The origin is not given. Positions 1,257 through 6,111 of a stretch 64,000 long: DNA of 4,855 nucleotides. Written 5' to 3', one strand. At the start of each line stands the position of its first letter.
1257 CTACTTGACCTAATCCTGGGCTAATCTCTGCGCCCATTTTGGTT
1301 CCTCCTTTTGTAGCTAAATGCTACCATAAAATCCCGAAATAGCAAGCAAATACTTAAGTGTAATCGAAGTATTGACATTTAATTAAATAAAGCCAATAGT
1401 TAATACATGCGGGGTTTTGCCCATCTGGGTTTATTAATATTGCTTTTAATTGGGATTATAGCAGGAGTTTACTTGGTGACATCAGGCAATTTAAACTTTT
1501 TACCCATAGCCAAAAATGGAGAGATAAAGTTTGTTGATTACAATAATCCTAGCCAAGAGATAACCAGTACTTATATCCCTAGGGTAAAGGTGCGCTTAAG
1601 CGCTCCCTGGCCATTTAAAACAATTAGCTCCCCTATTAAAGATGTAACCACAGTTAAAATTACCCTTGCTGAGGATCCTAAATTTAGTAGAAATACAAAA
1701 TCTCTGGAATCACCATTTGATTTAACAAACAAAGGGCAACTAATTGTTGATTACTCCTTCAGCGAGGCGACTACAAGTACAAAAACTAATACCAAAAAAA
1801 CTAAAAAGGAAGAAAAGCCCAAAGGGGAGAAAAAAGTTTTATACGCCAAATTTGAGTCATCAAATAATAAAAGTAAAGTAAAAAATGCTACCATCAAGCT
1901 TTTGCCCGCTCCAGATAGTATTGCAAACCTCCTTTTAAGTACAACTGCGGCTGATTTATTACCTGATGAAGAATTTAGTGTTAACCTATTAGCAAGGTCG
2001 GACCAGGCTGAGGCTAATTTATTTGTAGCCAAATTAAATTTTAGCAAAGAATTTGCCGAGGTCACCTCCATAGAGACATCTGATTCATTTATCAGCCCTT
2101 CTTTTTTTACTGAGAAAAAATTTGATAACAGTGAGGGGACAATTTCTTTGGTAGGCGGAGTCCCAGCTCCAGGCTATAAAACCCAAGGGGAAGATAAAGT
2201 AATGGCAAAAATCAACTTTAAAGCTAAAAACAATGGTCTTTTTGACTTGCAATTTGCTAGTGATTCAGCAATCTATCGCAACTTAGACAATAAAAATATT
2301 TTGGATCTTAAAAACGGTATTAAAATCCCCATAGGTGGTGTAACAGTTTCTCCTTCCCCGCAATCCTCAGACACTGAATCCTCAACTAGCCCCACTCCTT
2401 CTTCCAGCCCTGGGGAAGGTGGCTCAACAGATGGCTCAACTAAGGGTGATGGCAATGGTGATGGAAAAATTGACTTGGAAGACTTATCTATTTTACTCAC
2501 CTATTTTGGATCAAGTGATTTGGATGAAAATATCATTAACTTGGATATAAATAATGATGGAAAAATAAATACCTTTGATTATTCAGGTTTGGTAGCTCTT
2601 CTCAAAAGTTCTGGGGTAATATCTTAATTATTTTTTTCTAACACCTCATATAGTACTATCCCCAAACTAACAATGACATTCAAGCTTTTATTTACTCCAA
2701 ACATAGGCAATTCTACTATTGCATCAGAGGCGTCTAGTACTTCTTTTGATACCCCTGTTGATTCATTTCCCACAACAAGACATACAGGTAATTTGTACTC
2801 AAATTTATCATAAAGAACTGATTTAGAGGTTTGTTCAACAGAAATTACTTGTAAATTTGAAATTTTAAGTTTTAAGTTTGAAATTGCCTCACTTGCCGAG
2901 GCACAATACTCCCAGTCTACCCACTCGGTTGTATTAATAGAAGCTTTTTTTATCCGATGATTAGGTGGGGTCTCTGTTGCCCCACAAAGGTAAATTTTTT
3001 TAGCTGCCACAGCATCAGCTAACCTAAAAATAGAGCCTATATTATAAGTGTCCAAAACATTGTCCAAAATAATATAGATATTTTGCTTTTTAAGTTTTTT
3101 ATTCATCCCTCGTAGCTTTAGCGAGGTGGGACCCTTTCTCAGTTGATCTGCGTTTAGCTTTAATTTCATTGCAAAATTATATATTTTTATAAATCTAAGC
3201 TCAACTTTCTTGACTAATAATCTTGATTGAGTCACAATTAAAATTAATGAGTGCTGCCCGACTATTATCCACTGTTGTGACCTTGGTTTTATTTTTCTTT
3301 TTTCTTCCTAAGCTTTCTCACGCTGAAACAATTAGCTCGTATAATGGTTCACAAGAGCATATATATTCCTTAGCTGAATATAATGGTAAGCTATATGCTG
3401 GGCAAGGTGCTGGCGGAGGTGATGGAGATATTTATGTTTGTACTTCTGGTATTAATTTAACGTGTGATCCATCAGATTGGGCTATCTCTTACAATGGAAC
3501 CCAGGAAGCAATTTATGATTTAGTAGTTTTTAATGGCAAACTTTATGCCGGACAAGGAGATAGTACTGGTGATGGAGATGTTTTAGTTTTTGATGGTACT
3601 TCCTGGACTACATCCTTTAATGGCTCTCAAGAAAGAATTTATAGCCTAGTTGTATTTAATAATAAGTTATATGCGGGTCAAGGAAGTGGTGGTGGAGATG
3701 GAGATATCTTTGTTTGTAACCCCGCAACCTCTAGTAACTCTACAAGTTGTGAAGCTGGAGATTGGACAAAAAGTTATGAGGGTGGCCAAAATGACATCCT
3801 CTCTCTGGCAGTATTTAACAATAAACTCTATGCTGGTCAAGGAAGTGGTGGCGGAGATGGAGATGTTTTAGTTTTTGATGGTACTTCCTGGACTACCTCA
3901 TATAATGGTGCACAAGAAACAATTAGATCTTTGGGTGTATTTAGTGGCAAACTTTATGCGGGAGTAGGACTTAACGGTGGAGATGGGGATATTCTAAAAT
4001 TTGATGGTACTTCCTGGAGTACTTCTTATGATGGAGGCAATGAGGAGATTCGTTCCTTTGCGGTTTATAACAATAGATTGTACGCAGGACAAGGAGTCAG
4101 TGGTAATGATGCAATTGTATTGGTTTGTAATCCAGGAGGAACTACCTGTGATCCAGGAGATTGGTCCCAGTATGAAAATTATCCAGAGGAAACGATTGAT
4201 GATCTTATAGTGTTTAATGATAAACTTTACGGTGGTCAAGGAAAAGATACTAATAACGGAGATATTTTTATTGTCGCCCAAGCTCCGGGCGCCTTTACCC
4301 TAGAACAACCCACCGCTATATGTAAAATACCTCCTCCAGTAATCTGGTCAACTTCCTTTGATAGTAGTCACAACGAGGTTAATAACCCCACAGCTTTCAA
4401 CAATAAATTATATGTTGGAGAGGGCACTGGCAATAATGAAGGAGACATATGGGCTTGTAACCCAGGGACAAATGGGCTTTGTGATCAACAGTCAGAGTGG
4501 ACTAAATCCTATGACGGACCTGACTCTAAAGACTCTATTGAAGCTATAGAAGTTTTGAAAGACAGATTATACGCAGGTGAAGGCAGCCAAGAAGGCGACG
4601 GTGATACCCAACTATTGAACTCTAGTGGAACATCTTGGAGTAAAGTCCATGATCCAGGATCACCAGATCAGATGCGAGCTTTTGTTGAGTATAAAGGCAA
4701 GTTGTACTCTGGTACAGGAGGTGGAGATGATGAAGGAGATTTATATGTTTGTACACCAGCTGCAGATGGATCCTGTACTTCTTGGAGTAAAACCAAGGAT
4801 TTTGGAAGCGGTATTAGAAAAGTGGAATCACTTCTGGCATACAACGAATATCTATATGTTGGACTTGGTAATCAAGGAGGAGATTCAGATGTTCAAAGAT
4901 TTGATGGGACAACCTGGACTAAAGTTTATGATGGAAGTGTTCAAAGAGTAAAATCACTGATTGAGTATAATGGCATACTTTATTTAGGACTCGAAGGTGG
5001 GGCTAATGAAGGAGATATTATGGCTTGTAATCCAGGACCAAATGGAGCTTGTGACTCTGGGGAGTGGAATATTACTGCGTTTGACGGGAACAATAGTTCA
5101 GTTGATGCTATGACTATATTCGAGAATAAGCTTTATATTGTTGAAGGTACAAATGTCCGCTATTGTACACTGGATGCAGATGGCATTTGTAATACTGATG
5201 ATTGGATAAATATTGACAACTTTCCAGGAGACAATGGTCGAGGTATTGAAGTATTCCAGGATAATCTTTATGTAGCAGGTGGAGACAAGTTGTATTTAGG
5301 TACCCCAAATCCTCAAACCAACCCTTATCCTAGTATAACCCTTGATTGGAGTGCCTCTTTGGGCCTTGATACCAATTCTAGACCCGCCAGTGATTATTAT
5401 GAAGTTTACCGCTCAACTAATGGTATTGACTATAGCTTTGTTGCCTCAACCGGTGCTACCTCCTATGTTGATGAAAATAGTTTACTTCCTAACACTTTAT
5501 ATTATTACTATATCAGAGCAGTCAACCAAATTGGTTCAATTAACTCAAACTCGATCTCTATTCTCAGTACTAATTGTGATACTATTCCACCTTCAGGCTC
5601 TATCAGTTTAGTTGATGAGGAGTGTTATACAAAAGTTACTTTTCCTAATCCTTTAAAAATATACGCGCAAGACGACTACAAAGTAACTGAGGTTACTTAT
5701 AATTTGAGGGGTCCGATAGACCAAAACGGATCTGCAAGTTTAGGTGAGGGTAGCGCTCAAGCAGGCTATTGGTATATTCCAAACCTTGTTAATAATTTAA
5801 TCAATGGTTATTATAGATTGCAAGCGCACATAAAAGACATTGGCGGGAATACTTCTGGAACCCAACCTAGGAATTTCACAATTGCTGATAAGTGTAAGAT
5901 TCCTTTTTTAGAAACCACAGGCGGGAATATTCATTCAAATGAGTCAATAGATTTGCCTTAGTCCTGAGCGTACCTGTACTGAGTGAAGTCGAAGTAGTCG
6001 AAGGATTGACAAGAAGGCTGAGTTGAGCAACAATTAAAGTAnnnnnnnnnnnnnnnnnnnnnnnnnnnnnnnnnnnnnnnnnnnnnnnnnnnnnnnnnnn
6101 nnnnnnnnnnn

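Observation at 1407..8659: Cluster of secreted proteins: a dockerin-bearing protein and two large paralogs sharing a conserved C-terminal module that ends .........(I/V)HSN..I(D/N)LP at the stop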

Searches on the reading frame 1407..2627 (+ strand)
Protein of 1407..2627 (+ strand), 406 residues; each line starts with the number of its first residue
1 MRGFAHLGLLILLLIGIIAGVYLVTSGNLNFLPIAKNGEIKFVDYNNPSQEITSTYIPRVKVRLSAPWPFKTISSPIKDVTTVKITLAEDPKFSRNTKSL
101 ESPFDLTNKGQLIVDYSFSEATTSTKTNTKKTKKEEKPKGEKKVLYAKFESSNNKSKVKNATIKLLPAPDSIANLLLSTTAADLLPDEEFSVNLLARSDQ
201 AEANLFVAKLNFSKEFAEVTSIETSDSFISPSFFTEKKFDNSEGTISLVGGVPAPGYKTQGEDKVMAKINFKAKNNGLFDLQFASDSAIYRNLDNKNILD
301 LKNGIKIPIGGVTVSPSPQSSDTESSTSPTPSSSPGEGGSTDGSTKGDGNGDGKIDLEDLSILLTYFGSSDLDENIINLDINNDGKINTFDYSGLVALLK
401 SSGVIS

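Call 3: search_protein_families(library=pfam, proteins=[window:1407-2627:+], max_evalue=1)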
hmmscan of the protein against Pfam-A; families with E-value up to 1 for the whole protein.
window:1407-2627:+ (406 aa): 7 families
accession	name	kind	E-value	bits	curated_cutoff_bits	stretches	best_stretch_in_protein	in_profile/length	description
PF00404.24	Dockerin_1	-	5.2e-08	33.4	22.9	1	346-395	1-52/57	Dockerin type I domain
PF00036.39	EF-hand_1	-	0.0015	18.4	25.4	1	348-364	10-26/29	EF hand domain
PF13499.12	EF-hand_7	-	0.0026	18.5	30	1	348-393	12-63/67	EF-hand domain pair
PF13202.12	EF-hand_5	-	0.0092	15.9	25.9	1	348-361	9-22/25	EF hand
PF13405.12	EF-hand_6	-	0.022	14.9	25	1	348-368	10-30/30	EF-hand domain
PF07610.17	DUF1573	-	0.14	12.6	26.1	1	97-163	16-81/98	Protein of unknown function (DUF1573)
PF13833.12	EF-hand_8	-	0.45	10.7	28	0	352-395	2-50/54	EF-hand domain pair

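Call 4: search_protein_families(library=ncbifam, proteins=[window:1407-2627:+], max_evalue=1)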
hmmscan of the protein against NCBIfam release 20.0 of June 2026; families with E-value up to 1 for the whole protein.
window:1407-2627:+ (406 aa): 3 families
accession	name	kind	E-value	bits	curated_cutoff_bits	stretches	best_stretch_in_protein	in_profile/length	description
NF049990.1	CellobisidaseCelK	equivalog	6.1e-05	21.4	1700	1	342-397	825-880/889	cellulose 1,4-beta-cellobiosidase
NF045500.1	Omp28_seleno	equivalog_domain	0.16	11.3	200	1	343-397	318-373/377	Omp28-related selenoprotein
NF041540.1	dockerin_GC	domain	0.18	12.2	29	1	346-392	9-56/67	GC-type dockerin domain-anchored protein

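Call 55: search_solved_structures(query=A5, max_evalue=1, show_alignments=1)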
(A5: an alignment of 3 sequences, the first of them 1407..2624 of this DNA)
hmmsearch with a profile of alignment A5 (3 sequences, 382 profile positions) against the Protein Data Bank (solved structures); distinct sequences matched with E-value up to 1: 9.
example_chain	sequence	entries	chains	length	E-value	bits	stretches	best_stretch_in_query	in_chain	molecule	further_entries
2y3n_B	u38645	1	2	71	0.056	15.8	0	350-373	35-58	CELLULOSOMAL FAMILY-48 PROCESSIVE GLYCOSIDE HYDROLASE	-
4fl4_A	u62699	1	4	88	0.076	15.4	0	347-375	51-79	Glycoside hydrolase family 9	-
2mte_A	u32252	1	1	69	0.12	14.7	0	350-377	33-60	Cellulose 1,4-beta-cellobiosidase (reducing end) CelS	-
1daq_A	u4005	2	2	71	0.13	14.6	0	350-377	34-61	ENDOGLUCANASE SS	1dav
6kg9_A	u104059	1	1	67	0.17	14.2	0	347-377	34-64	And cellulose-binding endoglucanase family 9 CelL ortholog dockerin domain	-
6kgc_B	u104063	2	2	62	0.31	13.4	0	344-376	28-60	And cellulose-binding endoglucanase family 9 CelL ortholog dockerin domain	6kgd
6kge_D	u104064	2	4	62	0.31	13.4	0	345-376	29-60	And cellulose-binding endoglucanase family 9 CelL ortholog dockerin domain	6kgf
5mhs_E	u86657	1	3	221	0.65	12.3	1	153-245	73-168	5C6 Fab heavy chain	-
3ul4_B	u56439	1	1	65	0.98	11.8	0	349-374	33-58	Cellulosome enzyme, dockerin type I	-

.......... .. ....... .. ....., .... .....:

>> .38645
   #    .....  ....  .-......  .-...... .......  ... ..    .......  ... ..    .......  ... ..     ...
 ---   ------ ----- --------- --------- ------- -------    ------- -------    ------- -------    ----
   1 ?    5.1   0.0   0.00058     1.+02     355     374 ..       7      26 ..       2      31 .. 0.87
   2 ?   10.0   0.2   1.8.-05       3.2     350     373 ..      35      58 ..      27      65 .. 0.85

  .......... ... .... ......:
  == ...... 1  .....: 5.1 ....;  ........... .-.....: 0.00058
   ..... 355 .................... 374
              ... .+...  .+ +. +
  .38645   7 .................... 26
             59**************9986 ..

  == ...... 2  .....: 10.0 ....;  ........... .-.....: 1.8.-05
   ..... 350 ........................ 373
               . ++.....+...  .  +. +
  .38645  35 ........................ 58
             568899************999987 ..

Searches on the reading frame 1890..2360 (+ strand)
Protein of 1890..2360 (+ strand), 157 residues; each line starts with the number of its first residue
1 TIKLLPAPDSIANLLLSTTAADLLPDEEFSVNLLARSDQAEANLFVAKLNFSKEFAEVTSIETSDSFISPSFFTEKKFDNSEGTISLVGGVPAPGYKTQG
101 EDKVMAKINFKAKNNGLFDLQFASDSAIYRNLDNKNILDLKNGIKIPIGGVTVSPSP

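Call 80: search_protein_families(library=pfam, proteins=[window:1890-2360:+], max_evalue=10)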
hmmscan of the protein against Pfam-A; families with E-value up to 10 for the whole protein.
window:1890-2360:+ (157 aa): 2 families
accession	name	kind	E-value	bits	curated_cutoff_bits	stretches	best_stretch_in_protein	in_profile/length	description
PF00963.24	Cohesin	-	0.0039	17.8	24.1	1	42-137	30-128/139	Cohesin domain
PF09195.17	Endonuc-BglII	-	0.12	12.5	26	1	45-136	44-101/163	Restriction endonuclease BglII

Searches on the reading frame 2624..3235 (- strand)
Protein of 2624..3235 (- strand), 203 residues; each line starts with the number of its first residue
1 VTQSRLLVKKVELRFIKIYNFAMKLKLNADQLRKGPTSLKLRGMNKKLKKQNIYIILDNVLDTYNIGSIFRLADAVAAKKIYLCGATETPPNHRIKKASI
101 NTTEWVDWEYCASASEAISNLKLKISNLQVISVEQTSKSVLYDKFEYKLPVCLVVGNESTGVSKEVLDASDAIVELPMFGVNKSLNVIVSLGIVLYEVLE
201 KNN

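Call 3: search_protein_families(library=pfam, proteins=[window:2624-3235:-], max_evalue=1)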
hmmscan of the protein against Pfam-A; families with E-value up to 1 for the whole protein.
window:2624-3235:- (203 aa): 2 families
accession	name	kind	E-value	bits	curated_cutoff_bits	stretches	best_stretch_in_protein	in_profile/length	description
PF00588.24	SpoU_methylase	-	2e-33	116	29.7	1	53-196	2-142/142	SpoU rRNA Methylase family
PF05768.20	Glrx-like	-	0.027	15.2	26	1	111-160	13-61/77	Glutaredoxin-like domain (DUF836)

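Call 4: search_protein_families(library=ncbifam, proteins=[window:2624-3235:-], max_evalue=1)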
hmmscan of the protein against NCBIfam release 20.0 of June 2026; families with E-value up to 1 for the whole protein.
window:2624-3235:- (203 aa): 12 families
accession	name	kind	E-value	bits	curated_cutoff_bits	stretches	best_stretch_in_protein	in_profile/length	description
TIGR00186.1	rRNA_methyl_3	equivalog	1.5e-28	99.9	160.15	1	41-200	83-238/240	23S rRNA (guanosine(2251)-2'-O)-methyltransferase RlmB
NF008295.0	PRK11081.1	equivalog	6.3e-24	84.8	227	1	49-198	16-161/230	tRNA (guanosine(18)-2'-O)-methyltransferase TrmH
NF008386.0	PRK11181.1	equivalog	4.5e-15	55.6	366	1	49-200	92-240/244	23S rRNA (guanosine(2251)-2'-O)-methyltransferase RlmB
NF000477.1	NshR_TsnR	equivalog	3.8e-12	46.2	425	1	32-202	99-264/266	NshR/TsnR family 23S rRNA methyltransferase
TIGR00185.1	tRNA_yibK_trmL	equivalog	3.1e-09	36.9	190.6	1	65-202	14-148/154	tRNA (uridine(34)/cytosine(34)/5-carboxymethylaminomethyluridine(34)-2'-O)-methyltransferase TrmL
NF000035.1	nosihep_NshR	exception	2e-08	34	500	1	54-200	118-262/274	NshR family nosiheptide/thiostrepton resistance 23S rRNA methyltransferase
NF041077.1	tRNAmeth_TrmJ_Sulfolob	equivalog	2.2e-07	30.7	350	1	55-201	4-154/229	tRNA (cytidine-2'-O-)-methyltransferase TrmJ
NF008117.0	PRK10864.1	equivalog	2.4e-06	27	267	1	46-202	190-342/344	tRNA/rRNA methyltransferase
TIGR00050.1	rRNA_methyl_1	subfamily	2.6e-06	27.5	167.15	1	51-201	3-156/233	TrmJ/YjtD family RNA methyltransferase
NF011694.0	PRK15114.1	equivalog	6.1e-05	22.7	280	1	51-198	3-156/246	tRNA (cytosine(32)/uridine(32)-2'-O)-methyltransferase TrmJ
NF007752.0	PRK10433.1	equivalog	0.0013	18.3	212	1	137-197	94-154/228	tRNA/rRNA methyltransferase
NF007683.0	PRK10358.1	equivalog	0.011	15.6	282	1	127-199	71-145/157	tRNA (uridine(34)/cytosine(34)/5-carboxymethylaminomethyluridine(34)-2'-O)-methyltransferase TrmL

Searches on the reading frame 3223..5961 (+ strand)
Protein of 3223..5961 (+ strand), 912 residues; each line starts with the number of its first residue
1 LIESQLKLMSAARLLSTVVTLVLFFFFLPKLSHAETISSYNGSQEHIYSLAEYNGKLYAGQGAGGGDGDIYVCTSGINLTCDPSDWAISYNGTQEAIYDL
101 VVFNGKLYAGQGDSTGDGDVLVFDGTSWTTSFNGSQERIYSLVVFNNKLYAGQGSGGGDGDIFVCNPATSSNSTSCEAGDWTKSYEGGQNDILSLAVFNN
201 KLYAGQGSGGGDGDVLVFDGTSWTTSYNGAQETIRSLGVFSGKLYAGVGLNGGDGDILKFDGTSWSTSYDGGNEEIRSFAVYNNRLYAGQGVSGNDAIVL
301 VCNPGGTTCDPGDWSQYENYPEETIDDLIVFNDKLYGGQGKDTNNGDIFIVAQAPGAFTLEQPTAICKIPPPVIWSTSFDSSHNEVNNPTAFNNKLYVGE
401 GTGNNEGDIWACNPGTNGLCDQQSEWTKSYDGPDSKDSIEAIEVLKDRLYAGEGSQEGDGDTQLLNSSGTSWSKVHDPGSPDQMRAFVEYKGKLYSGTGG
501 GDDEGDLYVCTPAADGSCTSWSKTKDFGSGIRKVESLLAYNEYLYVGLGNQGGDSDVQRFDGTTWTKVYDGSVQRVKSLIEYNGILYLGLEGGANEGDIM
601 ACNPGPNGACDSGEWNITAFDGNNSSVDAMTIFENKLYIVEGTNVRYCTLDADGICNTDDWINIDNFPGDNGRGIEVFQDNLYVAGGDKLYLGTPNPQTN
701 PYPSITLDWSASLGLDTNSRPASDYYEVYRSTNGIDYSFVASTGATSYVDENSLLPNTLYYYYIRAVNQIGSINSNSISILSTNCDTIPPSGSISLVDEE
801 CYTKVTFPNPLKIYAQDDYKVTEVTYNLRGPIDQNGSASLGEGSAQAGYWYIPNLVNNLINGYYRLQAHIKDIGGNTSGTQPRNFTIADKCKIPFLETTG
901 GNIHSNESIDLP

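Call 3: search_protein_families(library=pfam, proteins=[window:3223-5961:+], max_evalue=1)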
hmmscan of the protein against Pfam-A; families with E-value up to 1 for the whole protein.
window:3223-5961:+ (912 aa): 5 families
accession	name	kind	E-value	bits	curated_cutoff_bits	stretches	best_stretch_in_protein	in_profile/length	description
PF19755.4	DUF6242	-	8.9e-10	39.2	29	0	471-565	129-217/217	Domain of unknown function (DUF6242)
PF00041.27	fn3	-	0.0012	19.4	25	1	704-772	15-74/84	Fibronectin type III domain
PF24489.1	Ig_J_second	-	0.003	18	27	1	744-772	55-83/105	Tip attachment protein J second Ig-like domain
PF19077.6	Big_13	-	0.0048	17.8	27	1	841-887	54-100/102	Bacterial Ig-like domain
PF16497.10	MHC_I_3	-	0.0063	16.6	35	0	256-287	140-171/198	MHC-I family domain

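Call 4: search_protein_families(library=ncbifam, proteins=[window:3223-5961:+], max_evalue=1)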
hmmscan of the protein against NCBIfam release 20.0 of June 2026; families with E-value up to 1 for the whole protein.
window:3223-5961:+ (912 aa): 1 family
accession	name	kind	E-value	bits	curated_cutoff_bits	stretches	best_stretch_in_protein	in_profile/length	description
TIGR02616.1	tnaC_leader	equivalog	0.16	12.1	23.55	1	654-666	3-15/22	tryptophanase leader peptide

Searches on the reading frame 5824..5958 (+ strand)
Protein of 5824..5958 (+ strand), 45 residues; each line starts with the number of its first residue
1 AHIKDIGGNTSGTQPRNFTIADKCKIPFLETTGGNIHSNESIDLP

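Call 16: find_homologous_proteins(query=A2, max_evalue=10)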
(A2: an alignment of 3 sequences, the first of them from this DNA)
Query A2 (3 sequences): no candidate shares three 5-residue words with the query. No homologue found.
